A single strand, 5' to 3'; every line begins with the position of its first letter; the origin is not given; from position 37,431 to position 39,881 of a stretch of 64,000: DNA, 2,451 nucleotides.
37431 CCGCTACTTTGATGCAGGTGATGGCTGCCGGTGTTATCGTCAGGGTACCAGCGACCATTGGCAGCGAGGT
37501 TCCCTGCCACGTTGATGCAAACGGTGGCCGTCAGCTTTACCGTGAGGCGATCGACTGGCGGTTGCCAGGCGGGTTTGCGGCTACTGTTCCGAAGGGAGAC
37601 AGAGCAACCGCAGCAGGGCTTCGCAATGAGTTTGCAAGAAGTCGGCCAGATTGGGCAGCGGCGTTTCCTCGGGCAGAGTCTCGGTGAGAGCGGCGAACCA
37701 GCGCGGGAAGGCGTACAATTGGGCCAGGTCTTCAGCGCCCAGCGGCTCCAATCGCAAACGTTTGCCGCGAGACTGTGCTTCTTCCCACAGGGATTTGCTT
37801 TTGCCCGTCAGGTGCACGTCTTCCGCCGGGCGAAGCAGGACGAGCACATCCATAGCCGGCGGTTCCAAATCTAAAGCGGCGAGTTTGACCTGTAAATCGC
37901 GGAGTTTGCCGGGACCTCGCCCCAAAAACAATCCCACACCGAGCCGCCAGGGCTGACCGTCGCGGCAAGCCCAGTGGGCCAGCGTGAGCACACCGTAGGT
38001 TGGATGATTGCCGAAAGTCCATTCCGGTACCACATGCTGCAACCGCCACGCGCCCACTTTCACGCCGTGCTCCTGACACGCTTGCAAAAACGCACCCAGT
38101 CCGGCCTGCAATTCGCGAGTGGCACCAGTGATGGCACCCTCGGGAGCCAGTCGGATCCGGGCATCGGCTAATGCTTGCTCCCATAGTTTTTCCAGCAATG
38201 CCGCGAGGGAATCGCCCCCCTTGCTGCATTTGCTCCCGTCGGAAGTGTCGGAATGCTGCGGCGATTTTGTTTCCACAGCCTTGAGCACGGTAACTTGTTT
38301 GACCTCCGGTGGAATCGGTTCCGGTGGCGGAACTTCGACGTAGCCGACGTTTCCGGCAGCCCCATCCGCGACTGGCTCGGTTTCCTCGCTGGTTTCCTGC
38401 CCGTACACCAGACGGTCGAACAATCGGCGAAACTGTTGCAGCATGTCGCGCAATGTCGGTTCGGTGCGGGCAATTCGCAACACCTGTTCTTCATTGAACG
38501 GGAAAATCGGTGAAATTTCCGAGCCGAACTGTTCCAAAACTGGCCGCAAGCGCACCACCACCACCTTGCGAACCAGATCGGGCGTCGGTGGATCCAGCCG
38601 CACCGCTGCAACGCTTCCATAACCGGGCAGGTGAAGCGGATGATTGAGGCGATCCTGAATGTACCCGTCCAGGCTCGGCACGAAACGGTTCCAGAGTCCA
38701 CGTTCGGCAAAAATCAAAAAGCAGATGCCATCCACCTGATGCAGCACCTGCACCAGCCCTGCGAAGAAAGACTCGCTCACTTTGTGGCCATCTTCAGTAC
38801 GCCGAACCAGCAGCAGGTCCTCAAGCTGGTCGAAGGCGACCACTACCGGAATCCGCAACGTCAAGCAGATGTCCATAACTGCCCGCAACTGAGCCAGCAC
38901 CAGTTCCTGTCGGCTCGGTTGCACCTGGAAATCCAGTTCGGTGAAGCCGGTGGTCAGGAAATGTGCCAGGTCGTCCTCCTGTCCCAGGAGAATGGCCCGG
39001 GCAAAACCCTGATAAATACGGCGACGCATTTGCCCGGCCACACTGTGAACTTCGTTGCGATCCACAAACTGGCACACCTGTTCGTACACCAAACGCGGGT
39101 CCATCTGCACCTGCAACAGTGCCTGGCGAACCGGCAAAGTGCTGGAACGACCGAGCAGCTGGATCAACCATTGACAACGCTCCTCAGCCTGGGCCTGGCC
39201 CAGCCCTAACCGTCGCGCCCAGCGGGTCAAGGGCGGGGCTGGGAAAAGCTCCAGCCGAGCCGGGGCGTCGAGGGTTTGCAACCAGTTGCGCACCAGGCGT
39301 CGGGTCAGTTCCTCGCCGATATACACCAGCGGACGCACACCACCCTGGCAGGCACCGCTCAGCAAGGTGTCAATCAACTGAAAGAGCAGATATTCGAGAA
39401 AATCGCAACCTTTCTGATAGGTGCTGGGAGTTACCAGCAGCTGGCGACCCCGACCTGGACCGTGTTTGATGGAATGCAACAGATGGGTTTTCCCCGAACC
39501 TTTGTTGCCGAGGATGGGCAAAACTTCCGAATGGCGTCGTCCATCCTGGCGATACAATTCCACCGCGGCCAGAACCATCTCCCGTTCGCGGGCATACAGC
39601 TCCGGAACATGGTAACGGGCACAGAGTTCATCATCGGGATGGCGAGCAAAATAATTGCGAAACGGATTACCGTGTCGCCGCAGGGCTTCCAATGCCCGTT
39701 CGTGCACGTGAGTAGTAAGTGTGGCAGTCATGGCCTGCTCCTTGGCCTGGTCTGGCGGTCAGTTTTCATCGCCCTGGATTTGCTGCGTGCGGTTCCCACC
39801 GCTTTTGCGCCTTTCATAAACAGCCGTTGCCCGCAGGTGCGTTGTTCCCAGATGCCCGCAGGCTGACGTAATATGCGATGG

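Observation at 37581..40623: Orphan two-gene operon: putative double winged-helix protein plus a 716-aa P-loop NTPase with no recognisable effector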

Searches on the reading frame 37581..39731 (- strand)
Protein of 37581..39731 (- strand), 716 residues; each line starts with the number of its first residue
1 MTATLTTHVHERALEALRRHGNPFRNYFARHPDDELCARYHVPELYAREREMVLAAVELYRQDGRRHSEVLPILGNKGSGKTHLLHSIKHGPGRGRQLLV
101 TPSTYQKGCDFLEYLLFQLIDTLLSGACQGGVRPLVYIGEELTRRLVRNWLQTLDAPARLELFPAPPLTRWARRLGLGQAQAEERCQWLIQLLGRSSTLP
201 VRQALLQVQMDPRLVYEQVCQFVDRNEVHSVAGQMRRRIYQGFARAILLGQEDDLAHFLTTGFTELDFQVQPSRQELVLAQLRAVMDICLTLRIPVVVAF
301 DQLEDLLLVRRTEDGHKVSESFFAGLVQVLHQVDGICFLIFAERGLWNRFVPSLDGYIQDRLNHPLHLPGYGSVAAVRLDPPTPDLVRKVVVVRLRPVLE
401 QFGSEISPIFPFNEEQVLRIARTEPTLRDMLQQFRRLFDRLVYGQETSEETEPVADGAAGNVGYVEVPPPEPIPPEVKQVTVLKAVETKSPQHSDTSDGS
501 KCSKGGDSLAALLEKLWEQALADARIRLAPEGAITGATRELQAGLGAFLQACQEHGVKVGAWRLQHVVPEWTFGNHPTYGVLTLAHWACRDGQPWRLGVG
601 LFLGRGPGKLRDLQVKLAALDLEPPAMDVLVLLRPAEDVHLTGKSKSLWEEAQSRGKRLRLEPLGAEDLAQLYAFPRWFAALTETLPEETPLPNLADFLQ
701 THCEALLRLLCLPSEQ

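Call 3: search_protein_families(library=pfam, proteins=[window:37581-39731:-], max_evalue=1)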
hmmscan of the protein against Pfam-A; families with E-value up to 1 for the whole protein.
window:37581-39731:- (716 aa): 7 families
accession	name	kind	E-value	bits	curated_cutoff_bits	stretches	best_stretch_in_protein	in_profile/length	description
PF13191.12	AAA_16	-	0.0073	17.3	32.6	1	45-126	2-85/167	AAA ATPase domain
PF13401.12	AAA_22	-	0.011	16.5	27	1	68-140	5-65/130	AAA domain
PF08742.16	C8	-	0.19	12.5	23.7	1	545-565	44-64/68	C8 domain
PF00308.24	Bac_DnaA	-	0.19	12.4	23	1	59-90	26-56/162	Bacterial DnaA ATPAse domain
PF25199.1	nSTAND_NTPase5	-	0.19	12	34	1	45-86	17-59/145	Novel STAND NTPase 5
PF00600.24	Flu_NS1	-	0.25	11.4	25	1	277-322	115-161/217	Influenza non-structural protein (NS1)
PF24389.1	ORC-CDC6-like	-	0.32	10.1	27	1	61-88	28-52/571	ORC-CDC6-like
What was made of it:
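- On Pfam AAA_16 (PF13191): The window protein scores 17.3 bits, E = 0.0073 (call 3).
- The window protein itself is below the AAA_16 cut-off (17.3 against 32.6 bits, call 3).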

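Call 4: search_protein_families(library=padloc, proteins=[window:37581-39731:-], max_evalue=1)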
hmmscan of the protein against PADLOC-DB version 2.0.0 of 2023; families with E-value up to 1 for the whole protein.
window:37581-39731:- (716 aa): 0 families
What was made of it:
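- No PADLOC model matches (call 4).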

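Call 5: search_protein_families(library=ncbifam, proteins=[window:37581-39731:-], max_evalue=1)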
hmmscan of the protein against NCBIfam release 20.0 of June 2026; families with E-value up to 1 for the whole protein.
window:37581-39731:- (716 aa): 4 families
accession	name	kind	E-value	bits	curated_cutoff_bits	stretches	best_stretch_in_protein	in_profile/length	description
TIGR03420.1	DnaA_homol_Hda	equivalog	0.0028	17.2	194.8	1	49-91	21-61/226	DnaA regulatory inactivator Hda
NF047389.1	ATPase_Sll1717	subfamily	0.0088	15.2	75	1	73-105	34-66/454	P-loop ATPase, Sll1717 family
TIGR00362.1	DnaA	equivalog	0.026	13.6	343.9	1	55-90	125-159/437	chromosomal replication initiator protein DnaA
NF005378.0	PRK06921.1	subfamily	0.19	10.8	207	1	65-89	114-138/266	hypothetical protein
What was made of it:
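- On Winged-helix DNA-binding regulators (PadR/MarR) or ScpB-like adaptors (for the partner): No Pfam or NCBIfam hit (calls 3, 5).
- Weak DnaA and Hda hits (call 5).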

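Call 6: find_homologous_proteins(query=window:37581-39731:-)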
Query window:37581-39731:- (716 aa): 1371 proteins with E <= 0.001 among 8000 candidates; the best 120 are listed.
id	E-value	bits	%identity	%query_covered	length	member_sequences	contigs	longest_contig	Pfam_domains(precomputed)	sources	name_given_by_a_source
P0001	0.0e+0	1635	100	100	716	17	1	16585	-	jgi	jgi:hypothetical protein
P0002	0.0e+0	1596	97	100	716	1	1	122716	-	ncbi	-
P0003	0.0e+0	1578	96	100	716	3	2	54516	-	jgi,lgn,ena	-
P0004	0.0e+0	1390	84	100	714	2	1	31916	-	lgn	-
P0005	0.0e+0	1324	79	100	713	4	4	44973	-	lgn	-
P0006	0.0e+0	1316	80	100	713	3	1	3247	-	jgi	jgi:hypothetical protein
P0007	0.0e+0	1310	79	100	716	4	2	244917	-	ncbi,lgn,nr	ncbi:MAG: hypothetical protein RMI91_01810 [Gemmatales bacterium]|nr:hypothetical protein [Gemmatale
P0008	0.0e+0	1303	80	99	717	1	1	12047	-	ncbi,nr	ncbi:hypothetical protein HRbin36_00788 [bacterium HR36]|nr:hypothetical protein HRbin36_00788 [bact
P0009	0.0e+0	1047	64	100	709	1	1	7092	-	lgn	-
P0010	0.0e+0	1028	61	99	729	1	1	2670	-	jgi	jgi:hypothetical protein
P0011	0.0e+0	1026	64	100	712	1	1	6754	-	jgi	-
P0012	0.0e+0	1022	63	99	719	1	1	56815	-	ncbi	-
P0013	0.0e+0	1012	62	98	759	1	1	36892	-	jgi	jgi:hypothetical protein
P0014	2.6e-293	993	61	100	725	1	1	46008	-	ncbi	-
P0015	3.3e-293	993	60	100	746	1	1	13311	-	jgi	jgi:hypothetical protein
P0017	7.0e-293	991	61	98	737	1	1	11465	PF13191.13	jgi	jgi:hypothetical protein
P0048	1.1e-282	958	59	99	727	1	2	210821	-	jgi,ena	-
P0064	4.5e-281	952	60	99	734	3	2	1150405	-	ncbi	-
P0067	1.4e-280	951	59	99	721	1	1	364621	-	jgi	jgi:hypothetical protein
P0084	1.9e-279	947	58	100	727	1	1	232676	-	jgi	jgi:hypothetical protein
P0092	3.6e-279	946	59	98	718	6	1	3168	PF13191.13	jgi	jgi:hypothetical protein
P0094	6.6e-279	945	60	98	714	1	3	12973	PF13191.13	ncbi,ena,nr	ncbi:MAG TPA: hypothetical protein PKD86_18770 [Gemmatales bacterium]|nr:hypothetical protein [Gemma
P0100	1.2e-278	944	58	98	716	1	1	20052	PF13191.13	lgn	-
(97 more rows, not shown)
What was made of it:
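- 37581..39731 (-): NTPase gene, 716 aa including the stop codon. Over 1,371 homologs (call 6).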

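Call 8: find_related_loci(query=window:37581-39731:-, collection=genome_contigs, flank=6000)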
Query window:37581-39731:- (716 aa) in genome_contigs; peptide patterns used: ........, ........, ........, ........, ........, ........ (x = any residue, [..] = any of these).
45 stretches matched a pattern; 5 encode a relative of the query (tblastn E <= 1e-3); 5 distinct loci.
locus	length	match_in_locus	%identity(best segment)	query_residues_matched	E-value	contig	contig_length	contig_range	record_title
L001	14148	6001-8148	79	1-715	0e+0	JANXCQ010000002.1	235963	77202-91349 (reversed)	MAG: Gemmatales bacterium isolate SKYB77 NODE_2_length_235963_cov_46.342415, whole genome shotgun sequence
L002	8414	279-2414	80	1-711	0e+0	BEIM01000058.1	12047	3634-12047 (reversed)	Bacterium HR36 DNA, contig: NODE_1521_58, isolate: HRbin36, whole genome shotgun sequence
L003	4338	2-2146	79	2-715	0e+0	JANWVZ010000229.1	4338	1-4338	MAG: Gemmatales bacterium isolate SKYG129 NODE_229_length_4338_cov_3.855198, whole genome shotgun sequence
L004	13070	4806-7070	55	1-713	0e+0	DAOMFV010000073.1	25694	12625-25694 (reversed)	MAG TPA_asm: Gemmatales bacterium isolate AMR_MDS_4993 NODE_621_length_25694_cov_6.086743, whole genome shotgun sequence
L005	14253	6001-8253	56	1-713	0e+0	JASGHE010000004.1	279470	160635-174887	MAG: Gemmatales bacterium isolate 5N134 JMF-2111-06-0005.ont.bin.134_3, whole genome shotgun sequence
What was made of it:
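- Universality and copy number across Gemmatales genomes were not measured, because the genome scan found only 5 loci owing to its exact-pattern method (call 8).
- Tried and rejected: It returned only 5 loci because it relies on exact peptide patterns (call 8), so a true presence/absence survey was not possible.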

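Call 10: find_encoding_contigs(protein=P0064, flank=8000, max_places=2)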
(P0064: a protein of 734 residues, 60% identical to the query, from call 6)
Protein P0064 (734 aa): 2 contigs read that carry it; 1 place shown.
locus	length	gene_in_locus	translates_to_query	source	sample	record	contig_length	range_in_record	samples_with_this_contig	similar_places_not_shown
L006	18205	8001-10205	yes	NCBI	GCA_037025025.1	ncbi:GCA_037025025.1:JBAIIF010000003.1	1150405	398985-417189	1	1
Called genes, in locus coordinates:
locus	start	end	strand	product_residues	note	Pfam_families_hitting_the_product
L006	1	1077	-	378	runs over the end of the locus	-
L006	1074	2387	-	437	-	PF22842:Pel9A-like_beta_helix (weak), PF13229:Beta_helix, PF05048:NosD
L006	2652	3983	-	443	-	PF17092:PCB_OB (faint), PF00575:S1, PF21710:Spt6_S1 (faint), PF00575:S1, PF23459:S1_RRP5 (weak), PF00575:S1, PF23459:S1_RRP5 (weak)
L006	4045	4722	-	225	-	PF06439:3keto-disac_hyd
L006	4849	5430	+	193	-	PF18306:LDcluster4, PF03641:Lysine_decarbox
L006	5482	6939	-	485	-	PF01152:Bac_globin, PF13620:CarboxypepD_reg (weak)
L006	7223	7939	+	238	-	-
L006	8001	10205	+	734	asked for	-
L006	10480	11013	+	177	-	PF00403:HMA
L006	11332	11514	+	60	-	PF01783:Ribosomal_L32p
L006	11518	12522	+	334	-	PF02504:FA_synthesis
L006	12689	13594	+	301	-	PF00698:Acyl_transf_1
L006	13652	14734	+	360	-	PF06187:DUF993 (weak)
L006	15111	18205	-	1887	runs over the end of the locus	PF00139:Lectin_legB (weak), PF03388:Lectin_leg-like (faint), PF00139:Lectin_legB (weak), PF18483:Lectin_L-type_dom (weak), PF00139:Lectin_legB, PF18483:Lectin_L-type_dom, PF00139:Lectin_legB, PF18483:Lectin_L-type_dom, +1 more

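Call 11: find_encoding_contigs(protein=P0067, flank=8000, max_places=2)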
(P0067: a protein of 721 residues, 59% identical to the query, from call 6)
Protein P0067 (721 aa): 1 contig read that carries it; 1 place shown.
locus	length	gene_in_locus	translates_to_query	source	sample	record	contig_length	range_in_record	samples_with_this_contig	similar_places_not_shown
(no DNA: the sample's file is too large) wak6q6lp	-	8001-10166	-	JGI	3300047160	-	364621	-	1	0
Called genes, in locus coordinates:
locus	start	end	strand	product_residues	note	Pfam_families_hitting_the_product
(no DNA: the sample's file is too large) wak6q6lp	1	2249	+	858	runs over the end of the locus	PF09586:YfhO (faint)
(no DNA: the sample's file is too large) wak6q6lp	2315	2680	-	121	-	-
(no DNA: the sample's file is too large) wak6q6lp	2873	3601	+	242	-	PF02585:PIG-L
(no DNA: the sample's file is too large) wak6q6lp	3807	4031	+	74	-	-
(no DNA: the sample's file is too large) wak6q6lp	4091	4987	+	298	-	PF02899:Phage_int_SAM_1, PF00589:Phage_integrase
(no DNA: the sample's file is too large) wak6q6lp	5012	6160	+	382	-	PF03190:Thioredox_DsbH, PF13098:Thioredoxin_2, PF13899:Thioredoxin_7, PF25058:ARM_TT21 (faint)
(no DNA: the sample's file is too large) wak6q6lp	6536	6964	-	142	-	-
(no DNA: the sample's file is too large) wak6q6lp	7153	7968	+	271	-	-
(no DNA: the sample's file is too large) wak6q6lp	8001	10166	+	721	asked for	-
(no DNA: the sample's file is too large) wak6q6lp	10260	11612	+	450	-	PF00034:Cytochrom_C (faint), PF13442:Cytochrome_CBB3 (faint), PF21419:RoxA-like_Cyt-c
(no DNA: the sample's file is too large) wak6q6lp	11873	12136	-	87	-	-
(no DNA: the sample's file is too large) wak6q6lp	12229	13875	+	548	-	PF01636:APH (weak), PF13424:TPR_12 (faint), PF00069:Pkinase, PF07714:PK_Tyr_Ser-Thr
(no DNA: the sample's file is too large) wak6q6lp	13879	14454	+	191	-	-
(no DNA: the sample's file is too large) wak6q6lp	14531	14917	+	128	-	-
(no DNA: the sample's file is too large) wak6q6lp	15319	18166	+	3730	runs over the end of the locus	-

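Call 12: find_encoding_contigs(protein=window:37581-39731:-, flank=10000, max_places=3)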
Protein window:37581-39731:- (716 aa): 1 contig read that carries it; 1 place shown.
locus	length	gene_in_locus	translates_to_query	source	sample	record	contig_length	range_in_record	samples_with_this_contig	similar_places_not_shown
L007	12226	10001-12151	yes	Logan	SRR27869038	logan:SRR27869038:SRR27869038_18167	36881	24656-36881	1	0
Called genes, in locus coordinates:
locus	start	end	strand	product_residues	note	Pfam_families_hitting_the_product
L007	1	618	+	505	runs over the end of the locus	PF12773:DZR (weak), PF00069:Pkinase, PF07714:PK_Tyr_Ser-Thr, PF01636:APH (faint), PF03109:ABC1 (weak), PF12773:DZR (weak), PF13240:Zn_Ribbon_1 (weak)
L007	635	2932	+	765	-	PF00069:Pkinase, PF00481:PP2C (weak), PF13672:PP2C_2, PF07228:SpoIIE (faint)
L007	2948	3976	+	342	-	PF05368:NmrA (weak), PF01370:Epimerase, PF16363:GDP_Man_Dehyd (faint)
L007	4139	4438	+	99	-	-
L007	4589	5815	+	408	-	-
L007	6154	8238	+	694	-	PF03190:Thioredox_DsbH, PF13899:Thioredoxin_7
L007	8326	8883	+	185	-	-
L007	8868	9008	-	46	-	-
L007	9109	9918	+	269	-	-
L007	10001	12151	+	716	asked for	-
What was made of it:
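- A DUF255-thioredoxin gene lies upstream in two (calls 11, 12).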

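Call 17: search_solved_structures(query=A1, max_evalue=10, show_alignments=3)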
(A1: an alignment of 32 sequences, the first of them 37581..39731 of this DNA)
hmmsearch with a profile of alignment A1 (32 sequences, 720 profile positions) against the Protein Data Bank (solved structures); distinct sequences matched with E-value up to 10: 4.
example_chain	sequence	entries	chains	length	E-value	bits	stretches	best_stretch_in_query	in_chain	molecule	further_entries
7rgc_A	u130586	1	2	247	0.5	12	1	119-213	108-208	Triosephosphate isomerase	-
3d6r_B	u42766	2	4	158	0.51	12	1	278-321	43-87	Non-structural protein 1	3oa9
5xkt_A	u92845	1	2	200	1.3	10.6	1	72-109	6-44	Urease accessory protein UreG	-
8g3g_J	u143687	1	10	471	2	10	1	614-661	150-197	DNA repair and recombination protein RAD52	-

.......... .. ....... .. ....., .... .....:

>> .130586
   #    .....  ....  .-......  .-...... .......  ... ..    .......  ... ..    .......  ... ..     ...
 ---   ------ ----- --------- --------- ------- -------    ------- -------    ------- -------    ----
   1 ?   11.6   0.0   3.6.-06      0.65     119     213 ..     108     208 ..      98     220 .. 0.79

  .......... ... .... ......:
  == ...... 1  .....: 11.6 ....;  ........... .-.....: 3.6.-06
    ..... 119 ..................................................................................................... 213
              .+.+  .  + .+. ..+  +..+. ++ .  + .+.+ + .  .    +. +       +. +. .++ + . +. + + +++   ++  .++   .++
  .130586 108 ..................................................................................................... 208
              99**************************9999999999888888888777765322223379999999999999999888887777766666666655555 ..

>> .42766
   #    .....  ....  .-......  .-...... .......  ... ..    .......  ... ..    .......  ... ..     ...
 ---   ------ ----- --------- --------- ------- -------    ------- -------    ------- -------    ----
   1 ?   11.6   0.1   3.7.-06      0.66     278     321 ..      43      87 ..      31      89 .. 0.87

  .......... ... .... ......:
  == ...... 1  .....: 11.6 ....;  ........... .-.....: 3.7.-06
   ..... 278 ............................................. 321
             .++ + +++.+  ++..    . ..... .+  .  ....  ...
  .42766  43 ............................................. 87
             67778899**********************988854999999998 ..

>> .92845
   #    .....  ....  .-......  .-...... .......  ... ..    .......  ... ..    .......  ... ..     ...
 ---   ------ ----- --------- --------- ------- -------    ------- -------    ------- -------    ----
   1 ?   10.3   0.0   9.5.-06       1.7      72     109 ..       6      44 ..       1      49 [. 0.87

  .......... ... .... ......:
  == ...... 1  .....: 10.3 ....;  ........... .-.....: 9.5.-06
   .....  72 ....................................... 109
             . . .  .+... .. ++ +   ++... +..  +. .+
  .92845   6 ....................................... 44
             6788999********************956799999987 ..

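Call 27: predict_structure(alignment_id=A1)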
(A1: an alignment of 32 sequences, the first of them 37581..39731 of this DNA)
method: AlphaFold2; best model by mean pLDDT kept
length: 716 residues; sequences in the alignment: 32
mean_pLDDT: 80.5   pTM: 0.57
mean pLDDT of the five models: 80.5, 78.8, 78.8, 78.6, 75.8
residues with pLDDT >= 90: 231; 70-90: 349; 50-70: 70; < 50: 66
segments of 3 or more residues with pLDDT < 50: 1-3, 29-33, 446-468, 471-473, 476-481, 483-506
pLDDT, mean of each block of 10 residues (from residue 1): 62 87 69 53 70 90 87 82 81 78 87 94 83 91 94 88 67 66 87 81 90 94 90 90 95 91 79 88 93 93 77 79 94 94 88 89 89 89 81 85 86 88 78 87 57 34 45 48 44 36 53 87 89 81 92 88 89 78 88 84 71 89 86 86 87 90 91 91 73 81 88 58
secondary structure, 60 per line:
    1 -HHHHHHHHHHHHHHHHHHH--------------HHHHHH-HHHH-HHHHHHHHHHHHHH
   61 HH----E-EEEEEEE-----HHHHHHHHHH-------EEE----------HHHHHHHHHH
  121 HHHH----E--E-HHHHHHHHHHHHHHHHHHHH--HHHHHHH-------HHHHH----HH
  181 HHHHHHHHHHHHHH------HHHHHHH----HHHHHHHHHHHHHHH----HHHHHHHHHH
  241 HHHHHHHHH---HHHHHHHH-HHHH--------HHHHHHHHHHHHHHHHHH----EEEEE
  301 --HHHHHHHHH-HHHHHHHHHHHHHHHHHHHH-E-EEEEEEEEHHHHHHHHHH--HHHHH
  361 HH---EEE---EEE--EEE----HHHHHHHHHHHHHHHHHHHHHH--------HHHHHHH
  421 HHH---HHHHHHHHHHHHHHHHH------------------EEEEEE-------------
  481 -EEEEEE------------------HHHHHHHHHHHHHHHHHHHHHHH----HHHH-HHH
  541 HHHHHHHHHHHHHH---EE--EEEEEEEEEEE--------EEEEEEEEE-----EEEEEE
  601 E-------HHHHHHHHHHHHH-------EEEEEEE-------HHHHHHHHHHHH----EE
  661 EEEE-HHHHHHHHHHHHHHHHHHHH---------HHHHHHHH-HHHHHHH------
elements in order (helices of 4 or more, strands of 3 or more residues): H2-20 H35-40 H42-45 H47-62 E69-75 H81-90 E98-100 H111-124 H134-153 H156-162 H170-174 H179-194 H201-207 H212-226 H231-249 H253-260 H262-265 H274-291 E296-300 H303-311 H313-332 E336-343 H344-353 H356-362 E366-368 E372-374 E377-379 H384-405 H414-423 H427-443 E462-467 E482-487 H506-528 H533-536 H538-554 E562-572 E581-589 E595-601 H609-621 E629-635 H643-654 E659-664 H666-685 H695-702 H704-710
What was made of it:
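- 37584..38213 (-): C-terminal alpha/beta module (residues 507-716) with topology helix-helix-strand-strand-strand-helix-strand-helix-strand-helix. Conserved residues are W517, the HPxYG motif (G580) and DLxxKL (D612, K616). A sequence orphan. Call 27.
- On AAA+ ORC/Cdc6/DnaA initiator clade: There is no winged helix in the ATPase (call 27).
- On STAND (NACHT / NB-ARC / Avs): The C-terminal module is a single alpha/beta domain (call 27).
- Checked: Walker A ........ is at residues 75-82 and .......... at 296-305, a spacing of 221 aa. AlphaFold puts strands at 69-75 and 296-300 with only helices at 134-291 between them (call 27).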
